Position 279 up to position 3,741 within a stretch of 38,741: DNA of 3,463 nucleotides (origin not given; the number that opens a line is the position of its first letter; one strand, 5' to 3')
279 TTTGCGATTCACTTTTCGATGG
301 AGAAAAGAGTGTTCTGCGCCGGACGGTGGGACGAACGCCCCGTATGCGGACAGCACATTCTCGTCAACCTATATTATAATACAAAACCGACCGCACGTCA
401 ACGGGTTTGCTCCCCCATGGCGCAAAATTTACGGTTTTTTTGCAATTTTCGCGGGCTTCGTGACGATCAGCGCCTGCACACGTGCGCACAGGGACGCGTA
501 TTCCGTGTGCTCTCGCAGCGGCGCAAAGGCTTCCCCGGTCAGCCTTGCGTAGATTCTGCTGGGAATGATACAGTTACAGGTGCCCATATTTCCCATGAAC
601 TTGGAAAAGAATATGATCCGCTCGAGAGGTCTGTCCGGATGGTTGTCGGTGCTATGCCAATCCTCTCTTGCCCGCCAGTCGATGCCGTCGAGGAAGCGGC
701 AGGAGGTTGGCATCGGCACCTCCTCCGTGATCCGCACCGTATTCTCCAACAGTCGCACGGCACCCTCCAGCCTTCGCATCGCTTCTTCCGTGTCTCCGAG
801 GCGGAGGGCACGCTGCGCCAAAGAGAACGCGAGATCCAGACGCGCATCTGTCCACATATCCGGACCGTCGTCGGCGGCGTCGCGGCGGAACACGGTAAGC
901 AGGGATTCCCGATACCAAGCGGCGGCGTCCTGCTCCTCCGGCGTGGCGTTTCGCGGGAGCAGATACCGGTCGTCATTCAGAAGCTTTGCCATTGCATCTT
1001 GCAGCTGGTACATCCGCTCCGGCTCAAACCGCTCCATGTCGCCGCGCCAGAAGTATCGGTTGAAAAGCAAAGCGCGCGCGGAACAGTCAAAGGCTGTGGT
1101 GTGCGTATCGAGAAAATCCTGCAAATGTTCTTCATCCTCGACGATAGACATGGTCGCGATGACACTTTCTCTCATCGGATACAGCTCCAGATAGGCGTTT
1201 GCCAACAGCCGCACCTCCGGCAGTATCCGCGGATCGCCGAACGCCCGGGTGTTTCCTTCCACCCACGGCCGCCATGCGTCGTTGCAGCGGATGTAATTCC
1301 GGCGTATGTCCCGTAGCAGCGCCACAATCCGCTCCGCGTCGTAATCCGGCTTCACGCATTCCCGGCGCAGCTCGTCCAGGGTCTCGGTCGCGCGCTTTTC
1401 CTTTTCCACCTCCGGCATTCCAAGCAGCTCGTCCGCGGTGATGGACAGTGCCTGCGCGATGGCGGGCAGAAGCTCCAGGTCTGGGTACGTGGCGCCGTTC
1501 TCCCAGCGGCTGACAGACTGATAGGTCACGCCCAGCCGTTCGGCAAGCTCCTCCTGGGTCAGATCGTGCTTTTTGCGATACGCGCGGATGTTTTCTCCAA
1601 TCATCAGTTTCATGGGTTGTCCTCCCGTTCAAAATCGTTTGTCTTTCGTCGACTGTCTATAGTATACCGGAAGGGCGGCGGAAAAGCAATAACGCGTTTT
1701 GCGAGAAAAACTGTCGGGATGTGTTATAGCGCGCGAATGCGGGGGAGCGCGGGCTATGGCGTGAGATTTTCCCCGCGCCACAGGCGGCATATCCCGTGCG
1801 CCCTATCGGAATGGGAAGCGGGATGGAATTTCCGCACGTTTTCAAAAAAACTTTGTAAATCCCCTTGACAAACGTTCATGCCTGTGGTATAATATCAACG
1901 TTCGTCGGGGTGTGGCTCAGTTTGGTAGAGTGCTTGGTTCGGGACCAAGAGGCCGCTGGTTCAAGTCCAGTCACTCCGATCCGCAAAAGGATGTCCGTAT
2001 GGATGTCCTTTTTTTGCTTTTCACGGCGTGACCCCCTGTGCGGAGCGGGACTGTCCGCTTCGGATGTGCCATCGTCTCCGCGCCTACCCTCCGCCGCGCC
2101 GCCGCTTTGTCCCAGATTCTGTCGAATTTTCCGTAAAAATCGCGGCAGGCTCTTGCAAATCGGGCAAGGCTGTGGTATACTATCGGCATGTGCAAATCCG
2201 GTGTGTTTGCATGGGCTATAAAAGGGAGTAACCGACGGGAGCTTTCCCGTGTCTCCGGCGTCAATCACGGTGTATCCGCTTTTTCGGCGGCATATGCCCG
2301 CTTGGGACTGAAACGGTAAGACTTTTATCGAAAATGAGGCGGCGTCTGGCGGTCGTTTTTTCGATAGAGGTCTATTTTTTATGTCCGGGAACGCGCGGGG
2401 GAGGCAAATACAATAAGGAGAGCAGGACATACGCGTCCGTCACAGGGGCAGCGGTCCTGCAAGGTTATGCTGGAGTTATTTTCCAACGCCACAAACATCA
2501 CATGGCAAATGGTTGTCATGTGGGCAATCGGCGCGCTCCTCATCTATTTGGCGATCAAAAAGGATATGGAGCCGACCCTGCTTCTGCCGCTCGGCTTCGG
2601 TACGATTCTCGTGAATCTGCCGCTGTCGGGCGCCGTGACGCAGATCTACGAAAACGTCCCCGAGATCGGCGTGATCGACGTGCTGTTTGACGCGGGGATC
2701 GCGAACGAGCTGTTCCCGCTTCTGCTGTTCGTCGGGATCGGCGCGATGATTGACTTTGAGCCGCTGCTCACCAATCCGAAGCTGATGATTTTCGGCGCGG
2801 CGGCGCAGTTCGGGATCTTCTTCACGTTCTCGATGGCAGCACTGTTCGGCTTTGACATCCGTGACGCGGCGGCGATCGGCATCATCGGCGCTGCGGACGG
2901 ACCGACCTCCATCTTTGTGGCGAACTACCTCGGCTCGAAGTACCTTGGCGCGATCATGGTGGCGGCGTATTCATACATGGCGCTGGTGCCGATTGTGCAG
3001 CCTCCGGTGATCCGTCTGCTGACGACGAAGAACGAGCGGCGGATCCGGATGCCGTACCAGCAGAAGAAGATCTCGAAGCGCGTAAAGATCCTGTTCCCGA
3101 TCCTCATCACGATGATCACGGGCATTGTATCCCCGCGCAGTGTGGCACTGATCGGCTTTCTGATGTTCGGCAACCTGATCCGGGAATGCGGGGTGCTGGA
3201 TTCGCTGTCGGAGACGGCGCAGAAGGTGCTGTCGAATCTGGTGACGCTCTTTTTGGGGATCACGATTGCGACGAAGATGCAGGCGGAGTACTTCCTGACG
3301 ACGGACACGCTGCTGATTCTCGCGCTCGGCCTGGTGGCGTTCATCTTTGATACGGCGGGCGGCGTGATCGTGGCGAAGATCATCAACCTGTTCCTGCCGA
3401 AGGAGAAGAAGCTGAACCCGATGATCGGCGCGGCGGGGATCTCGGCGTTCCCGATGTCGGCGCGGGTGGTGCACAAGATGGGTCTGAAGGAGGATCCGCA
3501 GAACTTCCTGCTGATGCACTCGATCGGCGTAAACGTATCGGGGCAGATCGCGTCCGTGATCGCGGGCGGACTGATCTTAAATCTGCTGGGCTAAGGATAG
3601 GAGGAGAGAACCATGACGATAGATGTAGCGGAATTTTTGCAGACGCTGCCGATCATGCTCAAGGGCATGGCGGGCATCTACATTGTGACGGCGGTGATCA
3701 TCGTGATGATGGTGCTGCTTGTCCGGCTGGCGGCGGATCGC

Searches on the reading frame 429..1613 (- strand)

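Call 7: search_protein_families(library=pfam, proteins=[window:429-1613:-], max_evalue=0.001)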
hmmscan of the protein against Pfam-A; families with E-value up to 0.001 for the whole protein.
window:429-1613:- (394 aa): 6 families
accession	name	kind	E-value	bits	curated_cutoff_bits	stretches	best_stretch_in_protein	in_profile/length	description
PF01381.28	HTH_3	-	1.2e-17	64.1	23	1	9-63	1-55/55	Helix-turn-helix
PF13560.12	HTH_31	-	5.9e-11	42.9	27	1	6-62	3-60/64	Helix-turn-helix domain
PF12844.13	HTH_19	-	6.4e-09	36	30.2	1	6-64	1-59/64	Helix-turn-helix domain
PF13443.12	HTH_26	-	1.1e-08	35.6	22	1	8-66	1-60/63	Cro/C1-type HTH DNA-binding domain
PF15731.11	MqsA_antitoxin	-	0.00031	21.3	30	1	6-49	71-114/131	Antitoxin component of bacterial toxin-antitoxin system, MqsA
PF13545.12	HTH_Crp_2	-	0.00055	20.3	27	0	17-36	22-41/70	Crp-like helix-turn-helix domain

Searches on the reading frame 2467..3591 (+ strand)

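Call 7: search_protein_families(library=pfam, proteins=[window:2467-3591:+], max_evalue=0.001)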
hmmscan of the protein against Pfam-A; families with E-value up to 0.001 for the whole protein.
window:2467-3591:+ (375 aa): 1 family
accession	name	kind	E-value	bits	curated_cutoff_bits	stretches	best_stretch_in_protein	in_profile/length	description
PF03977.18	OAD_beta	-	1.4e-152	508.2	31.6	1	15-374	2-349/349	Na+-transporting oxaloacetate decarboxylase beta subunit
